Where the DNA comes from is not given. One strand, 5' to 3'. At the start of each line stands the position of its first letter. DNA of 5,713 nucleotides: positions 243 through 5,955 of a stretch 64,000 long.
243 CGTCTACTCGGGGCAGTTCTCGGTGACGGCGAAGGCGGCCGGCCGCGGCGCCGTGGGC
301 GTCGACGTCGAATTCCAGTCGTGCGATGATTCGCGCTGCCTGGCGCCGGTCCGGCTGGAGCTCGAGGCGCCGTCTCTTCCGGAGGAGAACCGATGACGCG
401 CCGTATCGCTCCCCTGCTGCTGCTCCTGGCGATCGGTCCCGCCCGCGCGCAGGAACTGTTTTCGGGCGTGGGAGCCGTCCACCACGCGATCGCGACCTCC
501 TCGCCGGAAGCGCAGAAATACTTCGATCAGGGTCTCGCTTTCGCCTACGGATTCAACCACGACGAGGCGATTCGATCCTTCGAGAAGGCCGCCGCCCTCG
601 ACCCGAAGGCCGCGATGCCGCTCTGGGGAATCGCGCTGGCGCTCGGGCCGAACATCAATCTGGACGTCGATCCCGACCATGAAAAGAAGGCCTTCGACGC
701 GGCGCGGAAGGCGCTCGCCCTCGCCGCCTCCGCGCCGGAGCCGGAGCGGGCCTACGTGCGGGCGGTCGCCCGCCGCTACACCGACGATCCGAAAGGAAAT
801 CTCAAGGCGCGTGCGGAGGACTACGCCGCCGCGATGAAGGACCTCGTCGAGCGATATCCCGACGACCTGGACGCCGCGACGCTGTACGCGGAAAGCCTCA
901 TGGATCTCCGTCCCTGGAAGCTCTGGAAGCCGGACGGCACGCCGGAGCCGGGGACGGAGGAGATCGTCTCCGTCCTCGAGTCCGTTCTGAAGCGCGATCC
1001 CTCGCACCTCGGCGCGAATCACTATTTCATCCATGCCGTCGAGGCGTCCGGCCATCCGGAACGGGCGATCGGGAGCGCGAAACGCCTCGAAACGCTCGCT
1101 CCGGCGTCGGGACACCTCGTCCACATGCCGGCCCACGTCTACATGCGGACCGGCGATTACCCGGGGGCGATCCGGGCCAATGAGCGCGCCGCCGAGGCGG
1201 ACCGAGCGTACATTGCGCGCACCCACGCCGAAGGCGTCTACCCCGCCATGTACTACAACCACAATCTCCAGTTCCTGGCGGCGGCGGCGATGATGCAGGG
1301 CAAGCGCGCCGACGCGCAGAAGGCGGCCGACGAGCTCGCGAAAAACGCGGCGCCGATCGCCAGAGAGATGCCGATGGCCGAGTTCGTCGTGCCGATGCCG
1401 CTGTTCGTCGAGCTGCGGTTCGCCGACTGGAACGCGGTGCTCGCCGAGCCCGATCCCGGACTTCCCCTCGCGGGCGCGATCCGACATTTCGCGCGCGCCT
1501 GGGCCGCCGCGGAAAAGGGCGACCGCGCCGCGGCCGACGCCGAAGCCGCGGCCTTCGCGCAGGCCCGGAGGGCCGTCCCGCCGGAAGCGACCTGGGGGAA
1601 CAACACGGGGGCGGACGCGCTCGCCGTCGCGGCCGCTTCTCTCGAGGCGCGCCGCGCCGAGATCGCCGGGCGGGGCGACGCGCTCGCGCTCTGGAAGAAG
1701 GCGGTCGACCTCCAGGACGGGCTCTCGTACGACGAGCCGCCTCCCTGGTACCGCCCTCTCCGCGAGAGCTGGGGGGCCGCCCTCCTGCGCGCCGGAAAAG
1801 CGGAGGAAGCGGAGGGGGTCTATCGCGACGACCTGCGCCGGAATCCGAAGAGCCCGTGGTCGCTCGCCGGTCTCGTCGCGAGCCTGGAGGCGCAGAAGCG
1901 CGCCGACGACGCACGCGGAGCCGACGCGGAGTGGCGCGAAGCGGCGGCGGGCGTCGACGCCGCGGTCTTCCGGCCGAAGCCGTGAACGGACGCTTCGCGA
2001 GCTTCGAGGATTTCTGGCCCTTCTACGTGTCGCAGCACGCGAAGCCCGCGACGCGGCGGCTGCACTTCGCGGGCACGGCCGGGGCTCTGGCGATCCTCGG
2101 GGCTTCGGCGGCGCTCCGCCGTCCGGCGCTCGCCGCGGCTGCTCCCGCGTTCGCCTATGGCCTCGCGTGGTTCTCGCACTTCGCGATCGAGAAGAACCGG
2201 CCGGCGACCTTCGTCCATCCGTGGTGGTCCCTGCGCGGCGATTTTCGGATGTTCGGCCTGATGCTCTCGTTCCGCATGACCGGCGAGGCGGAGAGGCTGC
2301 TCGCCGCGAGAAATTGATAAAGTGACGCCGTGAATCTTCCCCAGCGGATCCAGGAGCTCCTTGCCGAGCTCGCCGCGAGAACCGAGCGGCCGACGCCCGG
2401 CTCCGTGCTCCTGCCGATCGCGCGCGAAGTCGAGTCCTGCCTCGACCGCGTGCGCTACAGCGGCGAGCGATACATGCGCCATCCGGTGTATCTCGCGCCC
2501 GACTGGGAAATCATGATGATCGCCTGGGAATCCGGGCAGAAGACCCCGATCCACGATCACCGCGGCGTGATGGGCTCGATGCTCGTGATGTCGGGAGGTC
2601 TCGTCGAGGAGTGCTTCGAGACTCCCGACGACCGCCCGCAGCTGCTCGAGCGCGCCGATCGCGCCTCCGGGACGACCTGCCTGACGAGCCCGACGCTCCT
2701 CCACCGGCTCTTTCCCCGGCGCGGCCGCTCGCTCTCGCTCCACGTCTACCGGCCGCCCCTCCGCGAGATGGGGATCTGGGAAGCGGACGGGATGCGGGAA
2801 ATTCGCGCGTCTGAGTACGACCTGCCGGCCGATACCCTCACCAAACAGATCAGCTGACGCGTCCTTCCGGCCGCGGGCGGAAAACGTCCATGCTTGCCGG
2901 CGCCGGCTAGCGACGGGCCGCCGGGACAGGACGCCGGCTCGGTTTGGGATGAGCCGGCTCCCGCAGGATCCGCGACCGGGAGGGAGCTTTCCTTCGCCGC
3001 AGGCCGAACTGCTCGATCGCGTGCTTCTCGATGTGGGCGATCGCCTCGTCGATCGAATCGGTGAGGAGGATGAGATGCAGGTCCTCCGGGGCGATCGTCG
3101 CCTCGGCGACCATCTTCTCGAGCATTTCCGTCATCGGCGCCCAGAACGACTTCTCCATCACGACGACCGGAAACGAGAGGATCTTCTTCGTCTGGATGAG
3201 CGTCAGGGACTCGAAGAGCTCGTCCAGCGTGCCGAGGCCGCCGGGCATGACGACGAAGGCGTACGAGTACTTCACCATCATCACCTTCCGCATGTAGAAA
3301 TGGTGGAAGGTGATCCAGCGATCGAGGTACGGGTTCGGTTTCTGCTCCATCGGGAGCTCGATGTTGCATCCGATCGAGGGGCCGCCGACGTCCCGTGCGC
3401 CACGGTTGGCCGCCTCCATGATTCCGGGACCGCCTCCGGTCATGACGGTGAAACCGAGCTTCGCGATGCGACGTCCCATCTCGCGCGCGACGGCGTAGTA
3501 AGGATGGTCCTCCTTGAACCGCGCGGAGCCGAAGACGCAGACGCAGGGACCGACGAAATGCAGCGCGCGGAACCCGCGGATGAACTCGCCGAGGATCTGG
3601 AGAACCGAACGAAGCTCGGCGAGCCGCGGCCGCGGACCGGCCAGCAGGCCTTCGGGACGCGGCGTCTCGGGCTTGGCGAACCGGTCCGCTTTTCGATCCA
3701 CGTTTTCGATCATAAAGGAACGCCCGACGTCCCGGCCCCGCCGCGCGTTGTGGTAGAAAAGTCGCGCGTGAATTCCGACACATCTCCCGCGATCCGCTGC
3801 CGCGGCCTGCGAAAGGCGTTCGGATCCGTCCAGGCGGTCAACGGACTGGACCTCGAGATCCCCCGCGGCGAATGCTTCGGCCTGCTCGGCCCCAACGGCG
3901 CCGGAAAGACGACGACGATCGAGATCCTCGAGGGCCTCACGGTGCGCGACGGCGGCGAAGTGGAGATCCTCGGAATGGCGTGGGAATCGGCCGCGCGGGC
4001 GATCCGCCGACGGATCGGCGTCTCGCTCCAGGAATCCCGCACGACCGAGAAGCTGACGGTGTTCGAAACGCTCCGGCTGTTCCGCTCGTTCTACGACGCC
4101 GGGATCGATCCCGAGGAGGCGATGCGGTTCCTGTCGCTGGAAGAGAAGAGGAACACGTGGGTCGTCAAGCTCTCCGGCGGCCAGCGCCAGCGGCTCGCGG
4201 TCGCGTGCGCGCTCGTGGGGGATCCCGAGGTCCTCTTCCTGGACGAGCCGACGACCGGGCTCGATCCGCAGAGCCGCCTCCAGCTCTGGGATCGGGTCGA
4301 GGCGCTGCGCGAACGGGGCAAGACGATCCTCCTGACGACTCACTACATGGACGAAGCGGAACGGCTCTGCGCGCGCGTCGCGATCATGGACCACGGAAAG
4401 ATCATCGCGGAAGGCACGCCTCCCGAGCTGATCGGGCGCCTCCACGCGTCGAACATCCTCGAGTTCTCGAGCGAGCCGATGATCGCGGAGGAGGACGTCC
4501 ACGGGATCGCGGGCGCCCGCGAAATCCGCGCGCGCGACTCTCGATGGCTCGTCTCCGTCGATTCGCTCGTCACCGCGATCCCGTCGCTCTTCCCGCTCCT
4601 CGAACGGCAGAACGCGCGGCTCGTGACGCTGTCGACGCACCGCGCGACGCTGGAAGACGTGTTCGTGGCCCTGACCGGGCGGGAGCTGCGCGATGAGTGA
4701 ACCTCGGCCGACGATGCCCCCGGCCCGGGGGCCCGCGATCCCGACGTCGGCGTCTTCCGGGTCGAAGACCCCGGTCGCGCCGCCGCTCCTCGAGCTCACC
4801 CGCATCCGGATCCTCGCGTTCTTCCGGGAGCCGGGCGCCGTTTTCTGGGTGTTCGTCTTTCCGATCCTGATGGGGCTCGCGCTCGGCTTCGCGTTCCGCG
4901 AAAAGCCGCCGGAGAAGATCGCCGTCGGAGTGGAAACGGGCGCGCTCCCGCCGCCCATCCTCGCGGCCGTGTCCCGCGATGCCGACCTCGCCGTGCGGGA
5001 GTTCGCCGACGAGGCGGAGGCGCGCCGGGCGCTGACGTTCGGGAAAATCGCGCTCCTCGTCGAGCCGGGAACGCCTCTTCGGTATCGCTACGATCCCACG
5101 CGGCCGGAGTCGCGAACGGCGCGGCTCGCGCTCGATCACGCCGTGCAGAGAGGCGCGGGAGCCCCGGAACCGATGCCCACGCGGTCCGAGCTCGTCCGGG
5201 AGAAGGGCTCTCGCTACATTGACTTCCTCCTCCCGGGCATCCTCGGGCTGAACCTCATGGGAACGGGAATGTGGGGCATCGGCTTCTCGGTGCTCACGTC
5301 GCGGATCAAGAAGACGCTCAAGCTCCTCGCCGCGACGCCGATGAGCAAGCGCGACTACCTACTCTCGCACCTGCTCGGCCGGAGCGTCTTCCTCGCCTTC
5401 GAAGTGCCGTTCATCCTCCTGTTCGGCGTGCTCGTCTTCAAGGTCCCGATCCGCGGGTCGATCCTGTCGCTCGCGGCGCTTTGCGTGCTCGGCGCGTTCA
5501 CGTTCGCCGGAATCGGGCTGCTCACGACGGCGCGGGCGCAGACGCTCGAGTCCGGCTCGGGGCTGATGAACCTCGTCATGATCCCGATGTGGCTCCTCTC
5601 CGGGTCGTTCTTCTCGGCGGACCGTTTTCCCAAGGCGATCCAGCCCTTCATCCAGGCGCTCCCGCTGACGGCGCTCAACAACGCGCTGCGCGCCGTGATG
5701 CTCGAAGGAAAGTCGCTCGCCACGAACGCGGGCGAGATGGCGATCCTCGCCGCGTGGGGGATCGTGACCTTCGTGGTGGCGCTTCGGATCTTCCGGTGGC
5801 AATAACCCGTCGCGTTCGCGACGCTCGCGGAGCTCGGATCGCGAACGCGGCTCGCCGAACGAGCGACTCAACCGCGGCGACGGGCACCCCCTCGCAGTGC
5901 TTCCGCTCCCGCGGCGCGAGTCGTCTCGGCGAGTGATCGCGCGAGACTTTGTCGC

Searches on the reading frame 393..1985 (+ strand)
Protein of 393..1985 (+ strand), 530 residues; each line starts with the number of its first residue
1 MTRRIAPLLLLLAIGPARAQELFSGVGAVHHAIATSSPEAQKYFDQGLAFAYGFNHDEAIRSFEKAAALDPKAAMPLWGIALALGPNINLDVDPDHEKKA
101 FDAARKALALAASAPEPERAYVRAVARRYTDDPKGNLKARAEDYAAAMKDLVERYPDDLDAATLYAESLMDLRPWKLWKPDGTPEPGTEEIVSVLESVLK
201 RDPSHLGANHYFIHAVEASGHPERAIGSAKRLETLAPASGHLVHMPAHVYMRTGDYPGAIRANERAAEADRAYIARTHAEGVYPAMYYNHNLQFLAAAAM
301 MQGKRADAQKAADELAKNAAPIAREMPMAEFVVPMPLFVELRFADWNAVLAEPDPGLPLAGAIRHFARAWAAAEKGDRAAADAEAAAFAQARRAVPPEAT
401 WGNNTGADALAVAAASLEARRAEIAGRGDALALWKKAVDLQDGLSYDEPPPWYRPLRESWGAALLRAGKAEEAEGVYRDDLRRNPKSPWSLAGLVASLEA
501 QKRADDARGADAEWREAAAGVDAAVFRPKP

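Call 99: search_protein_families(library=pfam, proteins=[window:393-1985:+], max_evalue=0.00001)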
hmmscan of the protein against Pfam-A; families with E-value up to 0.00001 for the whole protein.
window:393-1985:+ (530 aa): 1 family
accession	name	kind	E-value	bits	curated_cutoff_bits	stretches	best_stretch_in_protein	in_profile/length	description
PF13176.12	TPR_7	-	9.4e-06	25.8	27.9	0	247-268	6-27/36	Tetratricopeptide repeat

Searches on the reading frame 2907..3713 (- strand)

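Call 100: search_protein_families(library=pfam, proteins=[window:2907-3713:-], max_evalue=0.00001)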
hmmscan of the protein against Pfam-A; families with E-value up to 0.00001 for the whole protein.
window:2907-3713:- (268 aa): 2 families
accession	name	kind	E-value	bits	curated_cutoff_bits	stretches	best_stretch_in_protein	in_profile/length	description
PF03641.19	Lysine_decarbox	-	3.2e-34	118.4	27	1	99-227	1-130/131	Possible lysine decarboxylase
PF18306.6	LDcluster4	-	3.8e-19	69.2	26.3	1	58-182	4-124/151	SLOG cluster4 family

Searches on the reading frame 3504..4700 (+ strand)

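Call 99: search_protein_families(library=pfam, proteins=[window:3504-4700:+], max_evalue=0.00001)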
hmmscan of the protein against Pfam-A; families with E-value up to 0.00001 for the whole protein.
window:3504-4700:+ (398 aa): 2 families
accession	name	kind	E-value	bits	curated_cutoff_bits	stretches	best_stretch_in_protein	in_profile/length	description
PF00005.33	ABC_tran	-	2.5e-29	103.1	25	1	113-251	2-137/137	ABC transporter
PF13304.12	AAA_21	-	7.6e-13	49.6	27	1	193-280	220-298/304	AAA domain, putative AbiEii toxin, Type IV TA system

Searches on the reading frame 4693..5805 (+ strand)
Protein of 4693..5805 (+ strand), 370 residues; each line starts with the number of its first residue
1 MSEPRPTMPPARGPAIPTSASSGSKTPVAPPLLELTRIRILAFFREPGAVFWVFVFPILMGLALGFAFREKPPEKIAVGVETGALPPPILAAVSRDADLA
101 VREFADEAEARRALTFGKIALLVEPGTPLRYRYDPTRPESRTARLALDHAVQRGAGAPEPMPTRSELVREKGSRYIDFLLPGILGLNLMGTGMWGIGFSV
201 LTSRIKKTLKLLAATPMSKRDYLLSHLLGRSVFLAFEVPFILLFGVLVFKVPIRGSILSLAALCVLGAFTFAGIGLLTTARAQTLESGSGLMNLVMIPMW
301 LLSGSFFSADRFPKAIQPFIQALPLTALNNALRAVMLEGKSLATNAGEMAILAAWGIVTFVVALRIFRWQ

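Call 99: search_protein_families(library=pfam, proteins=[window:4693-5805:+], max_evalue=0.00001)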
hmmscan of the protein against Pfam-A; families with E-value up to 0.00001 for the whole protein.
window:4693-5805:+ (370 aa): 3 families
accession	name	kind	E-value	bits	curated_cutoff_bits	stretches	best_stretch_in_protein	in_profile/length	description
PF12698.13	ABC2_membrane_3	-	3.6e-28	99.1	31.6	1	50-364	4-346/347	ABC-2 family transporter protein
PF01061.29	ABC2_membrane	-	1.1e-20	74.6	26.9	1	178-337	51-211/211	ABC-2 type transporter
PF12679.13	ABC2_membrane_2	-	1.6e-10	41.1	27.2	1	68-368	27-279/283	ABC-2 family transporter protein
